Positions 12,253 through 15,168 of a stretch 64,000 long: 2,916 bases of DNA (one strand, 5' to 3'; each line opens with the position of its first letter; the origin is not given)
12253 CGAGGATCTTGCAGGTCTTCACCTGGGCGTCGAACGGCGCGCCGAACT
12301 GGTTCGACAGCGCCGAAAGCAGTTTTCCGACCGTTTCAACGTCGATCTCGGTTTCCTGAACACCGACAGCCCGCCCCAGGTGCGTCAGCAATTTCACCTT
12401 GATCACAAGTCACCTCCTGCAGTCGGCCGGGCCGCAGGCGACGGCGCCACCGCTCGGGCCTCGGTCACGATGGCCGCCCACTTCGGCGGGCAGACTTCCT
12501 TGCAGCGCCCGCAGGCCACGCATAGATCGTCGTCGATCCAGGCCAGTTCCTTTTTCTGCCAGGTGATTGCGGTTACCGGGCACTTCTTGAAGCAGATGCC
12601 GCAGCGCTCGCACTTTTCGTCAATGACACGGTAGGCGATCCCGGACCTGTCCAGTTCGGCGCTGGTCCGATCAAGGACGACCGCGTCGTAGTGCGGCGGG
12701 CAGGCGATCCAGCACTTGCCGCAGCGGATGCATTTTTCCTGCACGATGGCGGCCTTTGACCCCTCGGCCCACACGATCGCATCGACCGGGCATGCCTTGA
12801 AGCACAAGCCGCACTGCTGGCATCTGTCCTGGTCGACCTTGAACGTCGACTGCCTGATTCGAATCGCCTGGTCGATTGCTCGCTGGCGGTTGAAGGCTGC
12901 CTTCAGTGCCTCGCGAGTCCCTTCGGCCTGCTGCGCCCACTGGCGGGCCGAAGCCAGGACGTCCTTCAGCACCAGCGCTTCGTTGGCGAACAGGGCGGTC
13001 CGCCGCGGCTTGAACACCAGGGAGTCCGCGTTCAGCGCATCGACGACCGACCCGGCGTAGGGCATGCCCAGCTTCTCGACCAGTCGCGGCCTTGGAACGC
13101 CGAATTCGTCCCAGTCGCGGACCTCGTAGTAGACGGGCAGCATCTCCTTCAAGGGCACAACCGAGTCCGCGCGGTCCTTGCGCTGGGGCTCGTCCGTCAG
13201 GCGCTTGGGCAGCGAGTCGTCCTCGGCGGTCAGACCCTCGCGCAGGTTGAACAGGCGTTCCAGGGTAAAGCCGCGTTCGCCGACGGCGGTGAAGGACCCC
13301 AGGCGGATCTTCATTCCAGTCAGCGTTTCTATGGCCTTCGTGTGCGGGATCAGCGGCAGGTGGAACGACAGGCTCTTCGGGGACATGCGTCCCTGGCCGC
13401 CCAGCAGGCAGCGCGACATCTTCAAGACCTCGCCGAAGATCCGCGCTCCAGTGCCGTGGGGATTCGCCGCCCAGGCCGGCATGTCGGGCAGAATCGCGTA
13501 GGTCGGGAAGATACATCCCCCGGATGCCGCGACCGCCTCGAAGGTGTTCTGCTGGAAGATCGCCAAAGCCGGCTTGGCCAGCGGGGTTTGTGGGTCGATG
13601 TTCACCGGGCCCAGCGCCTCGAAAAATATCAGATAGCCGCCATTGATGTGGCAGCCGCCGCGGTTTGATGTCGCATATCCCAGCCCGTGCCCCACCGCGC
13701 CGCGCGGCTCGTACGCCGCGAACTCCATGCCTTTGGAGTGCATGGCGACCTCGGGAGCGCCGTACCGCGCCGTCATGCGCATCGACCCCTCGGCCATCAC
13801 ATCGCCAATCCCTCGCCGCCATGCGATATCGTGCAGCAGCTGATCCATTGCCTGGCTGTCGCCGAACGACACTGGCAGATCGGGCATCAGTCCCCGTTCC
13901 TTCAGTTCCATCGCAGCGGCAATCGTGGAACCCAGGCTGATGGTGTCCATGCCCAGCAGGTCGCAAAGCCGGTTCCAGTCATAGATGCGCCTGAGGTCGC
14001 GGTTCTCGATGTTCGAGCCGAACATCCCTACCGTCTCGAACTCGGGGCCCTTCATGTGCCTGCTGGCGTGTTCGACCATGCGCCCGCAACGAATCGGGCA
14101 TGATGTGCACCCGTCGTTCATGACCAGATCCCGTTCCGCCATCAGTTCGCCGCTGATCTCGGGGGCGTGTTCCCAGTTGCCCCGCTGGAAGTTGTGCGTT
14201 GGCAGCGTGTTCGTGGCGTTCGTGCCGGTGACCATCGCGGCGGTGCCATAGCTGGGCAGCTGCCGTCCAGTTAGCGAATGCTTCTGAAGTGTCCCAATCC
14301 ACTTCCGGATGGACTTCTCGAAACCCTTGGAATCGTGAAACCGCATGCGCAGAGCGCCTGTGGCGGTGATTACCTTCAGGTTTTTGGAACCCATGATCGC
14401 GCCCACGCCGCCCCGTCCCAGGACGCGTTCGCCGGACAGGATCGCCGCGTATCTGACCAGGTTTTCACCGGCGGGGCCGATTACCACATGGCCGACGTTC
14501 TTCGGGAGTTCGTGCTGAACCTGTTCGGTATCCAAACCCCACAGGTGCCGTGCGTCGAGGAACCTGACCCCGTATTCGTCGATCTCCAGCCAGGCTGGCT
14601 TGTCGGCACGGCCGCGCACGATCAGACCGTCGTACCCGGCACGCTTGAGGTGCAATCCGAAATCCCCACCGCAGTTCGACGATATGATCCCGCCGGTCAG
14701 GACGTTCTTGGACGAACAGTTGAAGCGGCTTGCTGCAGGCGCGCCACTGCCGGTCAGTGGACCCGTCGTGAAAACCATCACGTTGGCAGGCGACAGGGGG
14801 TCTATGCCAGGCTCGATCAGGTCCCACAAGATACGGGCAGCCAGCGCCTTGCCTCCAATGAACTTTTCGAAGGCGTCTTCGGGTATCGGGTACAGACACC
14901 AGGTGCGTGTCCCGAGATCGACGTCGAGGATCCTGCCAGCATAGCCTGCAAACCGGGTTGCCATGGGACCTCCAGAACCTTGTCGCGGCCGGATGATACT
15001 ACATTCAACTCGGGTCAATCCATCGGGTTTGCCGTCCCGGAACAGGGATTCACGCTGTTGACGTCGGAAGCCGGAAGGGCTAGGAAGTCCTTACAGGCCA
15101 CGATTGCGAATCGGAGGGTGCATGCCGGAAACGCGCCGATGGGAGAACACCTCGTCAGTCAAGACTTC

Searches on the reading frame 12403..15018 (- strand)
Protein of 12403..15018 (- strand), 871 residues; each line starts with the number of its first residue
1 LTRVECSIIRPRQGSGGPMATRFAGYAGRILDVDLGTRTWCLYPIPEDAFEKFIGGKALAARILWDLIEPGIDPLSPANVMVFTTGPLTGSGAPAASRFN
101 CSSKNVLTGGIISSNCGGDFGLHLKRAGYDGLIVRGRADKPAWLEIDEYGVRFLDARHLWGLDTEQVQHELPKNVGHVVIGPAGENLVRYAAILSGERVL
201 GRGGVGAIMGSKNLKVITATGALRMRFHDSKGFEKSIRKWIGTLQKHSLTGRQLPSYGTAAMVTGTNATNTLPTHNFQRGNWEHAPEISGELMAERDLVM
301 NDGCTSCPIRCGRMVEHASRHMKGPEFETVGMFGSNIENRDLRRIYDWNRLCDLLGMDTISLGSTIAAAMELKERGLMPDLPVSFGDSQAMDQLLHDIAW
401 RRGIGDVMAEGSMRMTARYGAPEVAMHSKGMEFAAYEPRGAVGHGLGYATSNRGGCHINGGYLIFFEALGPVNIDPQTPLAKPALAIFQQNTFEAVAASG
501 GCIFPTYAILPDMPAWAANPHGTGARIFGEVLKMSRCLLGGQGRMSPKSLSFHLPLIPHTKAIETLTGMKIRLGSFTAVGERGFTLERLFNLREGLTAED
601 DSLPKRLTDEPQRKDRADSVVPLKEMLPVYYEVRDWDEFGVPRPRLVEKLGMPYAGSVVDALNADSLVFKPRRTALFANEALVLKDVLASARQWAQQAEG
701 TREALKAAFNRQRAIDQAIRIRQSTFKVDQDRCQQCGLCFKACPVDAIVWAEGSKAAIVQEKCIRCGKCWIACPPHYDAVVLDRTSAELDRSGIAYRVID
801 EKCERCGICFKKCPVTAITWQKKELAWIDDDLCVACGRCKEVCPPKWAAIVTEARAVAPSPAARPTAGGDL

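Call 68: search_protein_families(library=ncbifam, proteins=[window:12403-15018:-], max_evalue=1e-10)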
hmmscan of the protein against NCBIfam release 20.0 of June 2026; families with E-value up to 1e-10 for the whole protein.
window:12403-15018:- (871 aa): 24 families
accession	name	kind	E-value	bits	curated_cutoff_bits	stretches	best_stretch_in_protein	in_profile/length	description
NF007354.0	PRK09849.1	equivalog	4.4e-57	194.2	868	1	20-231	2-217/703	aldehyde ferredoxin oxidoreductase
NF058577.1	FdxA_fam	equivalog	5e-20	71.4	65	1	798-844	4-49/52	4Fe-4S ferredoxin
TIGR02700.1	flavo_MJ0208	hypoth_equivalog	2.6e-17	62.9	251.35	0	721-780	137-194/234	dihydromethanopterin reductase (acceptor)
TIGR04105.1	FeFe_hydrog_B1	subfamily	1.5e-16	60.2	450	0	718-774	129-201/462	monomeric [FeFe] hydrogenase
NF038196.1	ferrodoxin_EFR1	subfamily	2.1e-15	57.4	75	0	714-776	168-227/242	EFR1 family ferrodoxin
NF043069.1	T4HPD_activ_SAM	equivalog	5.9e-14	52.1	425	0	798-853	48-102/299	trans-4-hydroxy-L-proline dehydratase activase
TIGR02179.1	PorD_KorD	subfamily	6.8e-14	51.7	60.05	0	799-851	23-75/78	2-oxoacid:acceptor oxidoreductase, delta subunit, pyruvate/2-ketoisovalerate family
NF042909.1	FMH_DH_FwdF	exception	1.4e-13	50.7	375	0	723-846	47-193/336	tungsten-dependent formylmethanofuran dehydrogenase subunit FwdF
NF005506.0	PRK07118.1-5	equivalog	1.8e-13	50.6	388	0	726-787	211-271/279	Fe-S cluster domain-containing protein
TIGR01944.1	rnfB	subfamily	1.9e-13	50.4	68.7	0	717-776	97-158/190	RnfABCDGE type electron transport complex subunit B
NF040684.1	PorD_Arch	equivalog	5.6e-13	48.8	120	0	799-849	30-80/85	pyruvate synthase subunit PorD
NF040864.1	HgcB_ferredoxin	equivalog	6.9e-13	48.3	99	0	724-775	7-58/93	mercury methylation ferredoxin HgcB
NF040770.1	hetero_SS_HdrA2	exception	6.9e-13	47.6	1100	0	718-782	564-625/777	CoB-CoM heterodisulfide reductase HdrA2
NF005504.0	PRK07118.1-3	equivalog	1.1e-12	47.9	437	1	733-846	142-263/293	Fe-S cluster domain-containing protein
NF045874.1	Vhu_polyferre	exception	1.6e-12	46.9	600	1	717-846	115-241/381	F420-non-reducing hydrogenase associated-polyferredoxin VhuB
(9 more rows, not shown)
